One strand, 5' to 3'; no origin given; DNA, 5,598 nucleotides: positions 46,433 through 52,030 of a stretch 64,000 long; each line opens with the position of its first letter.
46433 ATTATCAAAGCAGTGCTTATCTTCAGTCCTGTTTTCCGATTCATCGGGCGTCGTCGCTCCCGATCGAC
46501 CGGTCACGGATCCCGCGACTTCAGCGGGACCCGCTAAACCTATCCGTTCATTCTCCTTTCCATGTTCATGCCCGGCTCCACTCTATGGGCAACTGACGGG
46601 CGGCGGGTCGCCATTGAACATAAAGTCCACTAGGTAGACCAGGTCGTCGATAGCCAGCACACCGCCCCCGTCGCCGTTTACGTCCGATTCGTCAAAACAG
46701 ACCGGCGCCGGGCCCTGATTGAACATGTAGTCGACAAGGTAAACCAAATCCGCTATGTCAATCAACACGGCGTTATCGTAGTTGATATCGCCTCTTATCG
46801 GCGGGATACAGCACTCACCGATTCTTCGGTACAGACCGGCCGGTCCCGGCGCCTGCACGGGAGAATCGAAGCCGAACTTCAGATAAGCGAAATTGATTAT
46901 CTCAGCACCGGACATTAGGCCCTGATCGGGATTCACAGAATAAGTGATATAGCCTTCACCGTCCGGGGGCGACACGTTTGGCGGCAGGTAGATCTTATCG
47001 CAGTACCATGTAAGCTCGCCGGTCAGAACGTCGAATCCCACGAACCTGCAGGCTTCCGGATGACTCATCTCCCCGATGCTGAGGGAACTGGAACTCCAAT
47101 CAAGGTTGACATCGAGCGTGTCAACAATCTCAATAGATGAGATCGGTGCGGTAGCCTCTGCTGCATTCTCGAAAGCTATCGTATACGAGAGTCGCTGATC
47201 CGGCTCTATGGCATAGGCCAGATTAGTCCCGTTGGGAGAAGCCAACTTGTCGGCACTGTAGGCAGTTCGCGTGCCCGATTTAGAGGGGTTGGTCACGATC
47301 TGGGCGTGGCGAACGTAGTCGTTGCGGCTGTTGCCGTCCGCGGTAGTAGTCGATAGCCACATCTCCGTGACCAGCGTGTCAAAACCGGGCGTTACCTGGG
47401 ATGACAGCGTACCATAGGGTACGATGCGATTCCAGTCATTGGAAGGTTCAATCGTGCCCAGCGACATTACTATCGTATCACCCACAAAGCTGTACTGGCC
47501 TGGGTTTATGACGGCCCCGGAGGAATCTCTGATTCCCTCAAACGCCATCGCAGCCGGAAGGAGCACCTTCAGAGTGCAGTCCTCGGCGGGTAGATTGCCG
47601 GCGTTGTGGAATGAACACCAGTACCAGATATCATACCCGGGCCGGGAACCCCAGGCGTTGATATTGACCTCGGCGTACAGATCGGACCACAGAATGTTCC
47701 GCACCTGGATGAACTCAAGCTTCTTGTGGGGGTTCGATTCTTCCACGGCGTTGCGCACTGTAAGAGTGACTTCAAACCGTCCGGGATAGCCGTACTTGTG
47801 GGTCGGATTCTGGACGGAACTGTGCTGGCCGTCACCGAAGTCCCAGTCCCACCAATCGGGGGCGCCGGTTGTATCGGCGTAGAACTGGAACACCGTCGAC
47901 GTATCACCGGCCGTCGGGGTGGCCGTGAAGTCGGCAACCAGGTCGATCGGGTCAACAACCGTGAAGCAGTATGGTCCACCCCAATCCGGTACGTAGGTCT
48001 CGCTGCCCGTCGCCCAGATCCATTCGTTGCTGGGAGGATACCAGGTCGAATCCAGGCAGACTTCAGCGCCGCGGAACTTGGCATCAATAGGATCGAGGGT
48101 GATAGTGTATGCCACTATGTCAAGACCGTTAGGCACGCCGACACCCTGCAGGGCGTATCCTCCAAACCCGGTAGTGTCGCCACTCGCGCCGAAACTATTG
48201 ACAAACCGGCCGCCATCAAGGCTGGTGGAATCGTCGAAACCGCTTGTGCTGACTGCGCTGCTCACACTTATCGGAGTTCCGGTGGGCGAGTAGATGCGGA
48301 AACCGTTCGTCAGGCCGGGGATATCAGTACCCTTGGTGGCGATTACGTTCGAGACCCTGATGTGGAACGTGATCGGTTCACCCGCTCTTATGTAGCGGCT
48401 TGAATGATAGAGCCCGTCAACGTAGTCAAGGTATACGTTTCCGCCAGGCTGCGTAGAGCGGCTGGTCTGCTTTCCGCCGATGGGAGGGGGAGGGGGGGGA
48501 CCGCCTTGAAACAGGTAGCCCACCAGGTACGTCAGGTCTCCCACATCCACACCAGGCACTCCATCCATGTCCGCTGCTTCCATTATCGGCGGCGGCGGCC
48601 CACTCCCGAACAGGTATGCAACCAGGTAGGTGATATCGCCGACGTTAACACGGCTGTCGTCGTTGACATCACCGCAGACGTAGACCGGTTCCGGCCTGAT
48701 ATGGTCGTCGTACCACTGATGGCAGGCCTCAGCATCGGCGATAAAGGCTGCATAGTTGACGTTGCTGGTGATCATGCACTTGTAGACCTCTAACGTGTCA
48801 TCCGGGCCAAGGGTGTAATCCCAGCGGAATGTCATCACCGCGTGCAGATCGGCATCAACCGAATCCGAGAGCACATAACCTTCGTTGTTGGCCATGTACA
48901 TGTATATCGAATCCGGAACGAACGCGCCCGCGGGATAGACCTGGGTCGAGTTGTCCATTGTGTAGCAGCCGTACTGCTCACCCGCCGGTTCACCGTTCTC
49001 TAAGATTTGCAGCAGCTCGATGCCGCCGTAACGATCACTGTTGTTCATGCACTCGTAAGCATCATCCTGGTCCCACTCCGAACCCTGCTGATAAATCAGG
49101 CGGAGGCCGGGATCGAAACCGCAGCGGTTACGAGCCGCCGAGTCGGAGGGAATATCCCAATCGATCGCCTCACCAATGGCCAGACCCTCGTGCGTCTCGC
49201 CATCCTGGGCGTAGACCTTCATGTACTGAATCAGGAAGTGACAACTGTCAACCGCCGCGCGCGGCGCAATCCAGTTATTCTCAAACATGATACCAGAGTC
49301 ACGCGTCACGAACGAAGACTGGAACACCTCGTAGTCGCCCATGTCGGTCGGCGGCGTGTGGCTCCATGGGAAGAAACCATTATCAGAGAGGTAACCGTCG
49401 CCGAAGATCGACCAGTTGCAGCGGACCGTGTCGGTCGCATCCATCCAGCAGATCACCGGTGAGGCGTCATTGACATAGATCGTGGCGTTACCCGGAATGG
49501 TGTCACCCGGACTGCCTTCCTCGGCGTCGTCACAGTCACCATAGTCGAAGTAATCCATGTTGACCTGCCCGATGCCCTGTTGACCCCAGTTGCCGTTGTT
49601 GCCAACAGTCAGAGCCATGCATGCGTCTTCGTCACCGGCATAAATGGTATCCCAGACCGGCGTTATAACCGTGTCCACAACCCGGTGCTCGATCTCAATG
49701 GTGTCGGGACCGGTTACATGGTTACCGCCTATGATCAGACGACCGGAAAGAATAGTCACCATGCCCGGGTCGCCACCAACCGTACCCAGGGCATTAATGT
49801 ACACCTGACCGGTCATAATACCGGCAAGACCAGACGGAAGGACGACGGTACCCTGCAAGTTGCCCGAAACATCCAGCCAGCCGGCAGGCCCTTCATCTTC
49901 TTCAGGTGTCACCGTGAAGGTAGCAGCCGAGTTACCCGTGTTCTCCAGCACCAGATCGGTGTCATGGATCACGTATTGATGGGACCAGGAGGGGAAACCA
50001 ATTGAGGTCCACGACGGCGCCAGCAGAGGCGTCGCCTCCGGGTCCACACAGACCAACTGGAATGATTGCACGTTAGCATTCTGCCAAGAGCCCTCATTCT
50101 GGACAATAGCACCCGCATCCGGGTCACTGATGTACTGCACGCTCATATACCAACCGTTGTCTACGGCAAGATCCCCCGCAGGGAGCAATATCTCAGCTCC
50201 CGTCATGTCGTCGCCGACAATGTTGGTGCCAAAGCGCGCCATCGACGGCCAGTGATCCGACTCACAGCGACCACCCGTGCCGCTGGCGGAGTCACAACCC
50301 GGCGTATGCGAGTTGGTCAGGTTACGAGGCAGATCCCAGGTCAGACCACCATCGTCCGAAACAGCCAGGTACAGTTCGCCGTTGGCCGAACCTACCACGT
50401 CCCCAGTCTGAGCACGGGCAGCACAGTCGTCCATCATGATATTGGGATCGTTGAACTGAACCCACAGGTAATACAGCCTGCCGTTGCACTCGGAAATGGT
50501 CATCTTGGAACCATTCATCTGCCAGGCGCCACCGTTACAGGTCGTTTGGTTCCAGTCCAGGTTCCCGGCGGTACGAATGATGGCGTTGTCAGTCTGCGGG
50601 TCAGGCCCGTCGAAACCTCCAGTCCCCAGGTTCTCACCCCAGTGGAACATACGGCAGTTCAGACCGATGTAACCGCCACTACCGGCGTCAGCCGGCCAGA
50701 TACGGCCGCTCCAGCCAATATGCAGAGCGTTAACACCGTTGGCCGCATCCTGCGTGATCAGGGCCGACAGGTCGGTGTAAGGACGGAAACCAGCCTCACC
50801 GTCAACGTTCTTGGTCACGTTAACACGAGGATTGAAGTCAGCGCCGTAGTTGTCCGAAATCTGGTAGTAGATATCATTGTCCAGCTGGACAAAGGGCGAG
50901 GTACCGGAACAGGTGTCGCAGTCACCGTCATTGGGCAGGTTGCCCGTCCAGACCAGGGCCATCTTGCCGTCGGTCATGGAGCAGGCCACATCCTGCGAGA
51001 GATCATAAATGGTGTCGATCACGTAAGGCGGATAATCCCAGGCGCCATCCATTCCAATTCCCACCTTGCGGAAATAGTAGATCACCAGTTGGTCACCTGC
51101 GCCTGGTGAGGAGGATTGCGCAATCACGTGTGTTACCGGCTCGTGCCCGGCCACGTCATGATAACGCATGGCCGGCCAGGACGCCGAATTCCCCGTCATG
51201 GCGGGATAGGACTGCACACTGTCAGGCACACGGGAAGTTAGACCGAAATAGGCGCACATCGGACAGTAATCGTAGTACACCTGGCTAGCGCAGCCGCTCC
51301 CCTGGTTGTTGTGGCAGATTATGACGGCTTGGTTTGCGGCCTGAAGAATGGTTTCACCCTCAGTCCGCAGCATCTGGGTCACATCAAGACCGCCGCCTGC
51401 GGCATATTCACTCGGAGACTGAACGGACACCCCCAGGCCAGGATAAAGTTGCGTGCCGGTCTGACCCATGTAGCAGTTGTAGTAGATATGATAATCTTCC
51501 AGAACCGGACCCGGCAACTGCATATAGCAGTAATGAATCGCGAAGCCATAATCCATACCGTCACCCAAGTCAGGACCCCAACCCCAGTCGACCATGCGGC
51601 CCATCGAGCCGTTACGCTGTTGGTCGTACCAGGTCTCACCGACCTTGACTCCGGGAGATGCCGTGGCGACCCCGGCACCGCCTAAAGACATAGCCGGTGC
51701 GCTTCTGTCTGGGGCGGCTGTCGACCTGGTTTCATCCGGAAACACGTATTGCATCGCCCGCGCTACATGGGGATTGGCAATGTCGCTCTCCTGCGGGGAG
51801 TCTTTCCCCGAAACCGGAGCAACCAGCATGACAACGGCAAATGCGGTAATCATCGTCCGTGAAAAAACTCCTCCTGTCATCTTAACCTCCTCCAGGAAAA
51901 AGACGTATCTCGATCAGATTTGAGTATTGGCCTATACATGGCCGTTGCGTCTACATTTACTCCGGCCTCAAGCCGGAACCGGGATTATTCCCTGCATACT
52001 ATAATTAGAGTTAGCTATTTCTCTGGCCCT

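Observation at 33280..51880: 18.6-kb same-strand locus: two giant dockerin-tailed surface proteins plus a six-PAS kinase with an FG-GAP-like sensor and a sigma54 activator, with no cohesin partner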

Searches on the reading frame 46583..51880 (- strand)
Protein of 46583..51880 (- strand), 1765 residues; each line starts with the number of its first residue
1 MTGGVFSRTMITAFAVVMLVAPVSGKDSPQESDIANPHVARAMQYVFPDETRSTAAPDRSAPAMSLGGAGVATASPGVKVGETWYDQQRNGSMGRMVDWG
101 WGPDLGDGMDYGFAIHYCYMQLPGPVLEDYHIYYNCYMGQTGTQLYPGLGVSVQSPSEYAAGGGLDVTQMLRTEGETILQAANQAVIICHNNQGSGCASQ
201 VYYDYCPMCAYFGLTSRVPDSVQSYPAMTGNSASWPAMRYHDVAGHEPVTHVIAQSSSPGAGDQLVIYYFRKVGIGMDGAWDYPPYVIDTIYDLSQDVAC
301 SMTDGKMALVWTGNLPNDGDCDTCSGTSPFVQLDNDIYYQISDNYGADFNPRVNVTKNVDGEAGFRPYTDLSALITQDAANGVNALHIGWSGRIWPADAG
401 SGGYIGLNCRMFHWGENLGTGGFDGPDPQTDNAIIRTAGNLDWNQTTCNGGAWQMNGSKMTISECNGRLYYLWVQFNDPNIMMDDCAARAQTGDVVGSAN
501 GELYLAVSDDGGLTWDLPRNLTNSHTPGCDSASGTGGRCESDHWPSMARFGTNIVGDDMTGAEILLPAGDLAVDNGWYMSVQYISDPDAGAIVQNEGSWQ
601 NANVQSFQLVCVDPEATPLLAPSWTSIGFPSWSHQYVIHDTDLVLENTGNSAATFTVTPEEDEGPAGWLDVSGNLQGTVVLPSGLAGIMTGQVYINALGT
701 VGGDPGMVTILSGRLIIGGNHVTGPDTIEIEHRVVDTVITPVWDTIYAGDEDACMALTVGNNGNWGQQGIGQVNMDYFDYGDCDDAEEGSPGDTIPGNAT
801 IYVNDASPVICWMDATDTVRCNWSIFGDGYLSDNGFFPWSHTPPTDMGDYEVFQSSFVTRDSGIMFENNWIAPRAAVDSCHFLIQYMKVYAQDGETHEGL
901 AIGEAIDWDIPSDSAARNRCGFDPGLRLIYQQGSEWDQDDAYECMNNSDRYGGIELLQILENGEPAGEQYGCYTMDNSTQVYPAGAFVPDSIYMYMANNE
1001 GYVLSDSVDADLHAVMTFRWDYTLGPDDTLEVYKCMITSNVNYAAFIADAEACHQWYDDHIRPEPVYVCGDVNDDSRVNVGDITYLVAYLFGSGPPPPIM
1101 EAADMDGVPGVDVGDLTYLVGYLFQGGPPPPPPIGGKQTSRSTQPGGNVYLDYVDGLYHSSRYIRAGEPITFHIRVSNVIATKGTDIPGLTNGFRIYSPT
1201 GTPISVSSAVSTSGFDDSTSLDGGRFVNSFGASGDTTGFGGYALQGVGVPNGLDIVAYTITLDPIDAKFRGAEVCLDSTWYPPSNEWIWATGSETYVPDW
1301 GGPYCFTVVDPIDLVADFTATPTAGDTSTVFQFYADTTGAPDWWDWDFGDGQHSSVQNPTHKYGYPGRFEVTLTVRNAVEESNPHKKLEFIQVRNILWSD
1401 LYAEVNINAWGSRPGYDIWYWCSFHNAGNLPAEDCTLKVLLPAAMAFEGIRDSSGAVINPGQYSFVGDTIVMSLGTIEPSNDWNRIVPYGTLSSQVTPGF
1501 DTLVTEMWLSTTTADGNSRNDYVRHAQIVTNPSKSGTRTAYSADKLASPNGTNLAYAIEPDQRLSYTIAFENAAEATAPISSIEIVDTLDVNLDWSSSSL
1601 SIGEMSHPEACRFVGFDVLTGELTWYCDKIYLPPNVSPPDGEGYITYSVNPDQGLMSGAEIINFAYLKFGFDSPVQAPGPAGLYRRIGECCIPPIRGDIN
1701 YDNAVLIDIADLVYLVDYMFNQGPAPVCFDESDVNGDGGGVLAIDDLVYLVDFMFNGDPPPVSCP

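Call 7: search_protein_families(library=pfam, proteins=[window:46583-51880:-], max_evalue=0.01)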
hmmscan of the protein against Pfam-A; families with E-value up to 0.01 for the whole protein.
window:46583-51880:- (1765 aa): 4 families
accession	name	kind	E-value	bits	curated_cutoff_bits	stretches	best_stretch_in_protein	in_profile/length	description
PF24595.1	DUF7619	-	5.9e-17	62.4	27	1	1558-1676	16-126/133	Domain of unknown function (DUF7619)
PF18911.6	PKD_4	-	1.3e-12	48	27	1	1321-1383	13-76/85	PKD domain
PF00801.26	PKD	-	2.5e-11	43.8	23.5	1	1319-1388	5-78/80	PKD domain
PF00404.24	Dockerin_1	-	7.7e-06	26.4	22.9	1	1070-1107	2-40/57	Dockerin type I domain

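Call 12: search_protein_families(library=ncbifam, proteins=[window:46583-51880:-], max_evalue=0.01)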
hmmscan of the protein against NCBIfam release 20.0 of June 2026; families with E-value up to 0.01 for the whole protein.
window:46583-51880:- (1765 aa): 2 families
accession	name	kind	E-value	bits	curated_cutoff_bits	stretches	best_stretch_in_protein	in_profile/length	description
TIGR01451.2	B_ant_repeat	repeat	2.6e-07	30.5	24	0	1558-1603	8-51/53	DUF11 type repeat protein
TIGR00864.1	PCC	subfamily_domain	0.0055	13.1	1861.4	1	1330-1383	1414-1467/2700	polycystin cation channel protein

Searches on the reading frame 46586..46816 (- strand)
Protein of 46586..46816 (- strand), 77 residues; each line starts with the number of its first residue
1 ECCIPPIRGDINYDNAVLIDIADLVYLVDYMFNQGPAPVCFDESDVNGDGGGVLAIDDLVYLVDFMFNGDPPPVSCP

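Call 11: search_protein_families(library=pfam, proteins=[window:46586-46816:-], max_evalue=10)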
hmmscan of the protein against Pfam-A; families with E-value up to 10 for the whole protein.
seq(77 aa): 1 family
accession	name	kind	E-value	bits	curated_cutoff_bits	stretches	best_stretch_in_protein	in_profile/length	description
PF00404.24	Dockerin_1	-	0.068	13.8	22.9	1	9-50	2-42/57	Dockerin type I domain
